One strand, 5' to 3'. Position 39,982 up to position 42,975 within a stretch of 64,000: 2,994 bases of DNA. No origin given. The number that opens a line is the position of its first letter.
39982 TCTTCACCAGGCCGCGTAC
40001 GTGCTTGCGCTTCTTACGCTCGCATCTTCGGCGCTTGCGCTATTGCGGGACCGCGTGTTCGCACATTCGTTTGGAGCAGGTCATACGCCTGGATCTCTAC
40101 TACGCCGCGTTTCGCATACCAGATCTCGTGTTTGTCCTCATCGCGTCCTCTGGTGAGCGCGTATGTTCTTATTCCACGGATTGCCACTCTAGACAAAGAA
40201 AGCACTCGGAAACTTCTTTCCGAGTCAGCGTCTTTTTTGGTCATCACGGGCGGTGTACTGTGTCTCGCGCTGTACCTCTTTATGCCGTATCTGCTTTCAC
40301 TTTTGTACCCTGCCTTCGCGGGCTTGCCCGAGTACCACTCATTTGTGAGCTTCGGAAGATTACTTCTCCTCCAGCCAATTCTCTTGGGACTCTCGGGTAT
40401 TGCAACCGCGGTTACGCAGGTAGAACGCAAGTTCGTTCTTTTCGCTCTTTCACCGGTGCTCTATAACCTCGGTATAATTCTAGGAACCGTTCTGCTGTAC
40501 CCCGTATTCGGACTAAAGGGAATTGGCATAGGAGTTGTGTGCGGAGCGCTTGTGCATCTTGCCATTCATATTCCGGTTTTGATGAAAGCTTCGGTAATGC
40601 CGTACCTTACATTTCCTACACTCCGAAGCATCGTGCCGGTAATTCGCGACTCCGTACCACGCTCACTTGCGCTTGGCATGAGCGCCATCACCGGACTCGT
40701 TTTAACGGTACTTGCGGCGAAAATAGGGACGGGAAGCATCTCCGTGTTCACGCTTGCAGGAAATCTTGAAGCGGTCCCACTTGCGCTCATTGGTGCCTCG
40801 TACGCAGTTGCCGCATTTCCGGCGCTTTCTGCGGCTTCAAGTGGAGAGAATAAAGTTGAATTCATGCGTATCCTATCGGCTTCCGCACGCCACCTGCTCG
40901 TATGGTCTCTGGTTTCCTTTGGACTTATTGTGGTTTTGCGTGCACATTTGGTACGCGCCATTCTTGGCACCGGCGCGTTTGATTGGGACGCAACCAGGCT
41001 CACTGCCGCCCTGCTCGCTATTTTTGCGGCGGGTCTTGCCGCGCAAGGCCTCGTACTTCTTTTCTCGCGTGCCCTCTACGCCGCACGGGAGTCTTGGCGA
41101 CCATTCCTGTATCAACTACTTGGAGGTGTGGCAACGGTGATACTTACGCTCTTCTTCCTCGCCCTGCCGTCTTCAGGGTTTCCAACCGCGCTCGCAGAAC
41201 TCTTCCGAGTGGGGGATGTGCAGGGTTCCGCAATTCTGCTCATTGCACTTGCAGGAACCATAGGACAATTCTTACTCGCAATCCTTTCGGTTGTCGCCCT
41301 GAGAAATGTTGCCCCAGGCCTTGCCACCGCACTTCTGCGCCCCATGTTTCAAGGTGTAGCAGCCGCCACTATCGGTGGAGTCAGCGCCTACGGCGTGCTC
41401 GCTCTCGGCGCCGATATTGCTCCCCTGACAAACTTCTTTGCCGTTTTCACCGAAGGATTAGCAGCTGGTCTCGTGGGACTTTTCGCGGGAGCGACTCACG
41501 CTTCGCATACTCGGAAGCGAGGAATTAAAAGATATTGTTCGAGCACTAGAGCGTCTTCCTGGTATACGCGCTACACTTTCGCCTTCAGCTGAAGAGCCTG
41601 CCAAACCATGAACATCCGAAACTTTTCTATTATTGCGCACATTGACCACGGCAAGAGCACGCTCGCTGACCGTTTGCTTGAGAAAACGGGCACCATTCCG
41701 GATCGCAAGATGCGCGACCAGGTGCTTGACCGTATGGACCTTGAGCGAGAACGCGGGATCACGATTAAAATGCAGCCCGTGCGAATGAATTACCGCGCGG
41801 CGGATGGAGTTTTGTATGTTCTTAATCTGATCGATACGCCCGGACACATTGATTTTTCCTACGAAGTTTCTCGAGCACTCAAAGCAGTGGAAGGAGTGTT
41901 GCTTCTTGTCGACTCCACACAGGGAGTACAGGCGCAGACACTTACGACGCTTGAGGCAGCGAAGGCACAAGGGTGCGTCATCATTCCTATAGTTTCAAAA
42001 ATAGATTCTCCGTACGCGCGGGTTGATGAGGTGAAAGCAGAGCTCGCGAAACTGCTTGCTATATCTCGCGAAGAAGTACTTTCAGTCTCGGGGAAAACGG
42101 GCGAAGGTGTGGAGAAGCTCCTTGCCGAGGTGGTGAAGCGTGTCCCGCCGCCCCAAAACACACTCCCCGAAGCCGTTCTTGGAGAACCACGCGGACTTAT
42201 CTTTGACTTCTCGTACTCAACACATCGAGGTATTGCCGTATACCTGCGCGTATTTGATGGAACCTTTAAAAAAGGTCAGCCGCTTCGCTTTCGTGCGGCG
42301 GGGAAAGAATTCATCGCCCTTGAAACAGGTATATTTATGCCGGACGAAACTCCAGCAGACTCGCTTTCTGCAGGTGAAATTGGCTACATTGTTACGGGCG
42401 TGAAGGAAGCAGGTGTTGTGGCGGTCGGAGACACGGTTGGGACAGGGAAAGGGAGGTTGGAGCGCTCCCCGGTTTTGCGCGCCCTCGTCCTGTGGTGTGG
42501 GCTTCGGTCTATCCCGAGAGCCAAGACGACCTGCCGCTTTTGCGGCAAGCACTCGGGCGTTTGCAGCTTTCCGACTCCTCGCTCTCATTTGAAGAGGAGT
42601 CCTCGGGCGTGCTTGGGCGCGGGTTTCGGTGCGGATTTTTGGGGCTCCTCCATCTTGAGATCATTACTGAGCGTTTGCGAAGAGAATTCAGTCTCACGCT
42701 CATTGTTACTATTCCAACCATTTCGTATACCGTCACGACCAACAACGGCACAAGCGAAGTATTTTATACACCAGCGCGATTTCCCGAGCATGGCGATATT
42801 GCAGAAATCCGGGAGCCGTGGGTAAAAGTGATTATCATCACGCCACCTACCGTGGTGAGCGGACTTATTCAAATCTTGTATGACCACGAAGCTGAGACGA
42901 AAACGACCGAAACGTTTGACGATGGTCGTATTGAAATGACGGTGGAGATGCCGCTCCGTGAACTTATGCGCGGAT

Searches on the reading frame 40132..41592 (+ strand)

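Call 89: search_protein_families(library=pfam, proteins=[window:40132-41592:+], max_evalue=0.00001)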
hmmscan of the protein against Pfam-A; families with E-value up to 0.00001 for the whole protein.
window:40132-41592:+ (486 aa): 1 family
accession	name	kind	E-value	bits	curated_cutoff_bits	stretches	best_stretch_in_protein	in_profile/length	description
PF03023.19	MurJ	-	1.5e-41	143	27.4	1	12-353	36-383/451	Lipid II flippase MurJ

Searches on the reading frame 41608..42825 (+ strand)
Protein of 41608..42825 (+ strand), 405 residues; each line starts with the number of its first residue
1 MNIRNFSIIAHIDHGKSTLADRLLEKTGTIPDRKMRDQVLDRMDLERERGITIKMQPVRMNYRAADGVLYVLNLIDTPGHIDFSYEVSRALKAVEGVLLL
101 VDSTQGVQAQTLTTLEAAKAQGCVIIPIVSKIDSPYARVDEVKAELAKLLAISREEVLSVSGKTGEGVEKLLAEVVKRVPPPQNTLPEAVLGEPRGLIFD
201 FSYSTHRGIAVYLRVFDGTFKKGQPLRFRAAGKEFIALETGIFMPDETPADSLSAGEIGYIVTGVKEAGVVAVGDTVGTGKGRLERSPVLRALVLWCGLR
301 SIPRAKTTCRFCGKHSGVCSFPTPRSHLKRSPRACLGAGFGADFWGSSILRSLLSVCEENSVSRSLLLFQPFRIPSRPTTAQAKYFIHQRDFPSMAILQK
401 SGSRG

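Call 89: search_protein_families(library=pfam, proteins=[window:41608-42825:+], max_evalue=0.00001)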
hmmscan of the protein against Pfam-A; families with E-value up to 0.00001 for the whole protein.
window:41608-42825:+ (405 aa): 2 families
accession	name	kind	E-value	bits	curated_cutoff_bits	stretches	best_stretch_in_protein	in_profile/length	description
PF00009.33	GTP_EFTU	-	1.2e-51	175.5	26.5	1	2-180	2-187/188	Elongation factor Tu GTP binding domain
PF03144.31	GTP_EFTU_D2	-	1.7e-06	28.8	30.3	1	211-277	4-72/73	Elongation factor Tu domain 2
